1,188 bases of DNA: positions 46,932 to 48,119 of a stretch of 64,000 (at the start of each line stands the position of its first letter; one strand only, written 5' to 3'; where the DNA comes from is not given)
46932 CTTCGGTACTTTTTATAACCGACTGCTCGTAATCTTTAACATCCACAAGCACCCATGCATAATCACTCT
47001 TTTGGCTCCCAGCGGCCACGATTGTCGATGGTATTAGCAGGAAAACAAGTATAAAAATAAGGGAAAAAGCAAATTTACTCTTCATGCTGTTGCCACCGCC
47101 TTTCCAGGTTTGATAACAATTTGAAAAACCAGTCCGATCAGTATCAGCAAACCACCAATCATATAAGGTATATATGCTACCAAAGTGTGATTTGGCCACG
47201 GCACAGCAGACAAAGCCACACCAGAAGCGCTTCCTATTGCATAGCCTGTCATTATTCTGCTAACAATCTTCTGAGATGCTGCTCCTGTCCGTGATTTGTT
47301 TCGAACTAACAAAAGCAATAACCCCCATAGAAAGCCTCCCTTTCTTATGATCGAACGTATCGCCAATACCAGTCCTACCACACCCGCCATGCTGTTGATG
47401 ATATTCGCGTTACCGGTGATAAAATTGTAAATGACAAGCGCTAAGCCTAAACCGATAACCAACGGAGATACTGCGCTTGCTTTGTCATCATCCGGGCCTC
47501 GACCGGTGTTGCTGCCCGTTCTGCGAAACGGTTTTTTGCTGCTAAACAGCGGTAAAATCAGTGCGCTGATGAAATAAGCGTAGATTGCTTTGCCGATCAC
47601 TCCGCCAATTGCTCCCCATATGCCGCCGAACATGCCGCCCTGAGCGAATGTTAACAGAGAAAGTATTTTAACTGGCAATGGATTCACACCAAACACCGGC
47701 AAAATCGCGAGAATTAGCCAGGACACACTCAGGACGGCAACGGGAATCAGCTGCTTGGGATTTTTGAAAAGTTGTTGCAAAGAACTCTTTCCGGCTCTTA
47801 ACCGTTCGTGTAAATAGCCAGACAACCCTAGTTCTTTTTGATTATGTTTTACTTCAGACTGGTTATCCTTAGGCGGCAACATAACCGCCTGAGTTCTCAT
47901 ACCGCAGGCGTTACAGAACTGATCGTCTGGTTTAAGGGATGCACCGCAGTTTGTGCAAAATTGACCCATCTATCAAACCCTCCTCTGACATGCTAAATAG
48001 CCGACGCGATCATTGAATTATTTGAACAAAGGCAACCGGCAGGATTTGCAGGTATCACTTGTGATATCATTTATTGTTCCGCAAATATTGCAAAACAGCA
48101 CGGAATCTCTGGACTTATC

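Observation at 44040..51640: AT-rich island encodes a seven-protein envelope module (zinc ribbons, lipoproteins, FecR ectodomain, PDG repeats) with no recognisable enzyme or known system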

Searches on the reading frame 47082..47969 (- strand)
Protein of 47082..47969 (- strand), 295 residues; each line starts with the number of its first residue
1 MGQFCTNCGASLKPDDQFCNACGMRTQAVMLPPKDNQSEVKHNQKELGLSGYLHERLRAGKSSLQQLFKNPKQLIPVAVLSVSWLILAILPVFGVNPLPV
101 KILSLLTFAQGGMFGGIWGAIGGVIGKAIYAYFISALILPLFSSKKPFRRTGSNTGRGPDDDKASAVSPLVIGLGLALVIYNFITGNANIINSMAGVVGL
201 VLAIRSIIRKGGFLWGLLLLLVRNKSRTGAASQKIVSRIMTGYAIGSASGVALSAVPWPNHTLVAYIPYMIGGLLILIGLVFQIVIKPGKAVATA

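Call 3: search_protein_families(library=pfam, proteins=[window:47082-47969:-], max_evalue=0.1)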
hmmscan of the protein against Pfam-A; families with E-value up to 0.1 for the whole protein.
window:47082-47969:- (295 aa): 6 families
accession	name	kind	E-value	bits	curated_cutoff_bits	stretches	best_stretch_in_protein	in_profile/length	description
PF13240.11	Zn_Ribbon_1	-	5.8e-07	29.6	25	1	4-23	1-20/23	zinc-ribbon domain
PF13248.11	Zn_ribbon_3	-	1e-05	25.2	27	1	5-25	5-25/26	zinc-ribbon domain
PF12773.13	DZR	-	0.00046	20.7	27.3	1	4-23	26-45/45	Double zinc ribbon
PF14803.11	Zn_ribbon_Nudix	-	0.0048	17.2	25.6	0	18-36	2-19/34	Nudix N-terminal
PF09889.16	DUF2116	-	0.041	14.3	26.8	0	4-25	5-27/59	Probable treble clef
PF18912.6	DZR_2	-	0.09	13.1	27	0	3-26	22-46/56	Double zinc ribbon domain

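Call 6: search_protein_families(library=ncbifam, proteins=[window:47082-47969:-], max_evalue=0.1)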
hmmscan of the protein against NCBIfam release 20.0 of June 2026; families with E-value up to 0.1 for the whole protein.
window:47082-47969:- (295 aa): 2 families
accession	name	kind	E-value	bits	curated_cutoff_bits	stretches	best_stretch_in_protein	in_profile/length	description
NF045510.1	4Cys_prefix_kin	domain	0.022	15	24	0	3-12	17-26/26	4-Cys prefix domain-containing protein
TIGR03927.1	T7SS_EssA_Firm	equivalog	0.045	13.6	32.45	0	141-181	99-137/151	type VII secretion protein EssA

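Call 22: search_protein_families(library=padloc, proteins=[window:47082-47969:-], max_evalue=0.1)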
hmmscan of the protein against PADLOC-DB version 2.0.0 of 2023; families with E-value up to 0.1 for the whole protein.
window:47082-47969:- (295 aa): 0 families

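Call 23: search_protein_families(library=phrogs, proteins=[window:47082-47969:-], max_evalue=0.1)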
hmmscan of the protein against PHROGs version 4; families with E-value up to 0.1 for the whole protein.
window:47082-47969:- (295 aa): 2 families
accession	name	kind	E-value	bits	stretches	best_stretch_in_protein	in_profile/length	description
phrog_16989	-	moron, auxiliary metabolic gene and host takeover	0.00033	21.7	1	3-29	7-33/122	membrane protein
phrog_2546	-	unknown function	0.0014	19.9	1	4-39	2-37/180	-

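Call 27: find_related_loci(query=A1, collection=genome_contigs, flank=10000)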
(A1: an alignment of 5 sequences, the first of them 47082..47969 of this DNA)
Query A1 (295 aa) in genome_contigs; peptide patterns used: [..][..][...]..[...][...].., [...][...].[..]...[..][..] (x = any residue, [..] = any of these).
448 stretches matched a pattern; 25 encode a relative of the query (tblastn E <= 1e-3); 25 distinct loci.
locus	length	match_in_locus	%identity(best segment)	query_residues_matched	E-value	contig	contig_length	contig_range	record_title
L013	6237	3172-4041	42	1-295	8e-58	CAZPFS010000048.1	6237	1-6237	MAG TPA_asm: uncultured Syntrophomonadaceae bacterium isolate binchicken_co39_517 genome assembly, contig: NODE_27148_le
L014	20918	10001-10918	39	1-295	2e-55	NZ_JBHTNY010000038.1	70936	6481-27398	Robinsoniella peoriensis strain CCUG 48729 GCM70027253_110, whole genome shotgun sequence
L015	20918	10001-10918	39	1-295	7e-55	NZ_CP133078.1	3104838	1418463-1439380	Anaerotignum sp. MB30-C6 chromosome, complete genome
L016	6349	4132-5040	36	1-255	1e-46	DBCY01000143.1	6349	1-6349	MAG TPA_asm: Ruminococcus sp. UBA946 UBA946_contig_94224, whole genome shotgun sequence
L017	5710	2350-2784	29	3-133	7e-7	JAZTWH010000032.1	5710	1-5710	MAG: Eubacteriales bacterium isolate T1900045334_YK20190023.MAGScoT_cleanbin_000043 SGB_6572_k141_484969, whole genome s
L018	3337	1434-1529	56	5-40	6e-6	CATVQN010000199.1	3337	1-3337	MAG TPA_asm: uncultured Eubacteriales bacterium isolate ERR8263824_bin.4_MetaWRAP_v1.3_MAG genome assembly, contig: ERZ1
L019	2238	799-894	56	3-33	5e-6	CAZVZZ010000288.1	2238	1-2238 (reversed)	MAG TPA_asm: uncultured Cytophagia bacterium isolate SRP173033_co3_202 genome assembly, contig: NODE_93805_length_2238_c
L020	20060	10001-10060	70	4-23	5e-6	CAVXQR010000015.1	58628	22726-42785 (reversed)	MAG: uncultured Acidobacteriaceae bacterium isolate MFD05502.bin.2.135 genome assembly, contig: contig_64688, whole geno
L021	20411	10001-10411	23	1-119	1e-5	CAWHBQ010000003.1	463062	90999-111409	MAG: uncultured Oscillospiraceae bacterium isolate MFD00905.bin.2.71 genome assembly, contig: contig_29233, whole genome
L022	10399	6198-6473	33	1-68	1e-5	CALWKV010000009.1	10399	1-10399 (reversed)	MAG: uncultured Christensenellaceae bacterium isolate E37__bin146 genome assembly, contig: E37__k127_4834838, whole geno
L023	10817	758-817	65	4-23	1e-5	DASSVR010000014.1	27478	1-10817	MAG TPA_asm: Solirubrobacterales bacterium isolate SMAG_U601 k141_934117, whole genome shotgun sequence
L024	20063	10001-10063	62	3-23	1e-5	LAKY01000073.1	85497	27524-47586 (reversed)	Clostridiales bacterium PH28_bin88 ph28_926, whole genome shotgun sequence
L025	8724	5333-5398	64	4-25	2e-5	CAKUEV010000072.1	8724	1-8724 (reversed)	MAG: uncultured Slackia sp. isolate REFINED_METABAT215_TOP10_CONTIGS_1500_ASSEMBLY_K77_MERGED__Hadza_MoBio_hadza-E-H_P_2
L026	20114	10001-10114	39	3-43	2e-5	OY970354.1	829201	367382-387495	MAG: uncultured bacterium isolate MFD04540.bin.2.12 genome assembly, chromosome: 1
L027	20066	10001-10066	64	4-25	2e-5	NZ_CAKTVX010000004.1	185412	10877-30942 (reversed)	MAG: uncultured Slackia sp. isolate REFINED_METABAT215_TOP10_CONTIGS_1500_ASSEMBLY_K77_MERGED__Hadza_MoBio_hadza-E-H_K_1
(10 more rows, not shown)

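Call 31: search_protein_families(library=pfam, proteins=[L015:1314-4091:+, L015:4245-5189:+, L015:5258-7132:+, L015:7750-9243:+, L015:9375-9917:+, L015:10918-12774:+, L015:12771-13196:+, L015:13238-13798:+, L015:13821-15815:+, L015:16577-18427:+], max_evalue=0.01)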
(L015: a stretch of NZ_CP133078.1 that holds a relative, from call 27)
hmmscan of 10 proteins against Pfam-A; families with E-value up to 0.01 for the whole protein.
L015:1314-4091:+ (925 aa): 2 families
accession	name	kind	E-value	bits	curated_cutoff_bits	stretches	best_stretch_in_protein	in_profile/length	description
PF08238.18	Sel1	-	2.1e-57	190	30.7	6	637-669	4-36/36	Sel1 repeat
PF18555.7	MobL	-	9.3e-27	94.5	28.5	1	1-374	1-342/383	MobL relaxases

L015:4245-5189:+ (314 aa): 5 families
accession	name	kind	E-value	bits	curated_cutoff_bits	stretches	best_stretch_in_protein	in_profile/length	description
PF13155.12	Toprim_2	-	1.1e-20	74.2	22.1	1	207-298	1-88/88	Toprim-like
PF13154.11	DUF3991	-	1.1e-19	71.1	24.5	1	119-200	1-72/74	Protein of unknown function (DUF3991)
PF13362.12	Toprim_3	-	1.3e-09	38.8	27.2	1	210-303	6-94/95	Toprim domain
PF13662.12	Toprim_4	-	8.9e-07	29.5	25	1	221-287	15-84/85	Toprim domain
PF01751.28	Toprim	-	0.0057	17.2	23.1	0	244-282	46-91/96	Toprim domain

L015:5258-7132:+ (624 aa): 3 families
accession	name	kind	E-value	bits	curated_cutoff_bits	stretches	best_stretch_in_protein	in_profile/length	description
PF02534.20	T4SS-DNA_transf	-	4.2e-41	141.7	20.1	1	109-554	36-449/468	Type IV secretory system Conjugative DNA transfer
PF12696.13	TraG-D_C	-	1e-29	103.5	22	1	407-524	1-125/126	TraM recognition site of TraD and TraG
PF10412.15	TrwB_AAD_bind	-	6.1e-19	68.6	20.5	1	118-538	15-381/387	Type IV secretion-system coupling protein DNA-binding domain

L015:7750-9243:+ (497 aa): 3 families
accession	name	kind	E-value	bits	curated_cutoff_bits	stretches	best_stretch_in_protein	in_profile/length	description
PF00196.25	GerE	-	1.3e-17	63.6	23.5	1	434-488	1-55/57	Bacterial regulatory proteins, luxR family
PF08281.18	Sigma70_r4_2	-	7.1e-06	26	25.7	1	431-471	6-47/54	Sigma-70, region 4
PF04545.22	Sigma70_r4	-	0.0024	17.8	24.1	1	433-471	2-41/50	Sigma-70, region 4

L015:9375-9917:+ (180 aa): 0 families

L015:10918-12774:+ (618 aa): 0 families

L015:12771-13196:+ (141 aa): 0 families

L015:13238-13798:+ (186 aa): 2 families
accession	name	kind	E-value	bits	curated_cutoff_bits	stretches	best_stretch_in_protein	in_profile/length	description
PF11611.13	DUF4352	-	1.1e-09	39.1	25.9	1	54-173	1-114/122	Domain of unknown function (DUF4352)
PF16729.10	DUF5067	-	0.00079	19.8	27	1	52-170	13-122/126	Domain of unknown function (DUF5067)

L015:13821-15815:+ (664 aa): 0 families

L015:16577-18427:+ (616 aa): 3 families
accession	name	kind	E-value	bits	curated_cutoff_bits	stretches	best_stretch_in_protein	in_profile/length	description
PF13240.11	Zn_Ribbon_1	-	1.1e-06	28.6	25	1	4-25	1-22/23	zinc-ribbon domain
PF13248.11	Zn_ribbon_3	-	3.4e-05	23.6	27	1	3-24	3-24/26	zinc-ribbon domain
PF12773.13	DZR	-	0.00037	21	27.3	1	5-23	27-45/45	Double zinc ribbon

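Call 34: find_related_loci(query=A1, collection=viral_contigs, flank=10000)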
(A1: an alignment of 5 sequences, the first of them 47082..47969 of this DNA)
Query A1 (295 aa) in viral_contigs; peptide patterns used: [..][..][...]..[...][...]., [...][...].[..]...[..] (x = any residue, [..] = any of these).
110 stretches matched a pattern, but none encodes a relative of the query by tblastn (E <= 1e-3).

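Call 38: search_solved_structures(query=A1, max_evalue=1)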
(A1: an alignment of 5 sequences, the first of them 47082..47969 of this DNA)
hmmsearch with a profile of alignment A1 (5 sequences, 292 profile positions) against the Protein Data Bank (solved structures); distinct sequences matched with E-value up to 1: 6.
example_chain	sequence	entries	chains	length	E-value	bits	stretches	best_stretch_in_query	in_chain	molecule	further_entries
5a8i_A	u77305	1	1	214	0.086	15.1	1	4-47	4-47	ARNA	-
8s05_C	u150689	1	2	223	0.15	14.3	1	5-47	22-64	Conserved protein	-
7oqy_Y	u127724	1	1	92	0.16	14.2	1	1-72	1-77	DNA-directed RNA polymerase, subunit M (RpoM-2)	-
7r81_l1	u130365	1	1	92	0.2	13.9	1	4-62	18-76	Ribosomal protein L37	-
9spj_l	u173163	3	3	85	0.29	13.4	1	4-69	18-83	Ribosomal protein L37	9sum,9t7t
7olc_Lj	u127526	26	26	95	0.68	12.2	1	4-42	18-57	Ribosomal protein L37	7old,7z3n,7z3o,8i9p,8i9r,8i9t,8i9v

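Call 59: search_dna_similar(query=window:47082-47969:-, collection=plasmids, mode=protein, max_evalue=0.001, max_rows=15)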
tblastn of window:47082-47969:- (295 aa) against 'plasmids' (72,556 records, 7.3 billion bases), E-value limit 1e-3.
Records with a match: 1; places in all: 1; records where one place covers at least 80% of the query: 0.
Best place of each record, by identity: <60% 1.
By first word of the organism name: Acetoanaerobium 1.
By predicted mobility (MOB-suite, as given by PLSDB): non-mobilizable 1.
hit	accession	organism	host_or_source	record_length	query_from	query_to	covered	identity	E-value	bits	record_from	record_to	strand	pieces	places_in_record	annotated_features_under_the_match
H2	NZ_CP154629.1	Acetoanaerobium noterae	cell culture,Sludge of a digestion ...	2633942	3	192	57%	39.5%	4e-11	93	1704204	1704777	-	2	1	none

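Call 70: find_related_loci(query=A1, collection=metagenome_contigs, flank=8000)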
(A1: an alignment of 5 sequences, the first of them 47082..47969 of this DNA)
Query A1 (295 aa) in metagenome_contigs; peptide patterns used: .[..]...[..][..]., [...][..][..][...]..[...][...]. (x = any residue, [..] = any of these).
596 stretches matched a pattern; 56 encode a relative of the query (tblastn E <= 1e-3); 56 distinct loci.
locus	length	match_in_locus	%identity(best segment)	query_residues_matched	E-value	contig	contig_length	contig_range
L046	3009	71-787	45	49-290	3e-67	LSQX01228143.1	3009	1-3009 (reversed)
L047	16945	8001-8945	36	1-295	4e-53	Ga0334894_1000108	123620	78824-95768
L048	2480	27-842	38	1-295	6e-53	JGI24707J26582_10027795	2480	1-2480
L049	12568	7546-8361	36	1-295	3e-51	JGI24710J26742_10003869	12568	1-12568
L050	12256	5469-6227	39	35-295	2e-50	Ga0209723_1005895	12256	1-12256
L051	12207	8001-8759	39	35-295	2e-50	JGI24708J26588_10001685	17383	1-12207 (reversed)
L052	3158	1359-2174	39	1-295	2e-50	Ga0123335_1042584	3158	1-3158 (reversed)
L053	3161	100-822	41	47-295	9e-50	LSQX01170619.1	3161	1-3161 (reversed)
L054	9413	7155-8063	36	1-255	1e-46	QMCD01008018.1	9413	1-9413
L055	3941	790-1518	38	45-295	8e-46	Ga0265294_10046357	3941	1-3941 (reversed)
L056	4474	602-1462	34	3-258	9e-45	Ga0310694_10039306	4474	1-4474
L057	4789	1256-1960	38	49-295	5e-42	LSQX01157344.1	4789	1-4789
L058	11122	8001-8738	37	36-295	1e-36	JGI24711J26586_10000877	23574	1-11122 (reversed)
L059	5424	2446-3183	37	36-295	9e-37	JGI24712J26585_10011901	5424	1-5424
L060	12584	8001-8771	36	1-256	2e-36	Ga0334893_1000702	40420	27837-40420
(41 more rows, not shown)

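Call 75: search_protein_representatives(protein=window:47082-47969:-)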
Query: 295 residues. Proteins with E-value up to 0.001 (for the whole library): 590; up to 1e-10: 332; up to 1e-30: 59. The best 150 are listed.
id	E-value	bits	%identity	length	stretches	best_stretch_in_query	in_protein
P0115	1.5e-85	303.3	51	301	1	2-293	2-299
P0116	2.5e-68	246.8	50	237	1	1-228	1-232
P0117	1.5e-67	244.2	47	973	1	3-291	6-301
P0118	9.3e-58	212.1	39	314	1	1-292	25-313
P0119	2.5e-57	210.7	45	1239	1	43-292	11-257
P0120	2.4e-53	197.6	42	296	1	1-295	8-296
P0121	1.2e-51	192.0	39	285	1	2-260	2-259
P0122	1.4e-48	181.9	43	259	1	59-294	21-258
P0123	1.1e-44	169.1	36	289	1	1-286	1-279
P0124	4.6e-44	167.1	44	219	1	74-290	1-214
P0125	2.0e-42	161.7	43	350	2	62-293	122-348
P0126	8.0e-42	159.8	36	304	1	3-275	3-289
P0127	1.3e-41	159.1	44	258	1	63-287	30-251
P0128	9.8e-41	156.2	40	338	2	66-292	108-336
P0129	3.8e-40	154.3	54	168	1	51-197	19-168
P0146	8.2e-35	136.8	43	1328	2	64-285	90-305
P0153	4.3e-34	134.4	38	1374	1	38-275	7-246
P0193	7.5e-29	117.2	36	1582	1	37-256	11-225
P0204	1.1e-27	113.3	34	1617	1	43-287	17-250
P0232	1.3e-25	106.6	31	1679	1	3-285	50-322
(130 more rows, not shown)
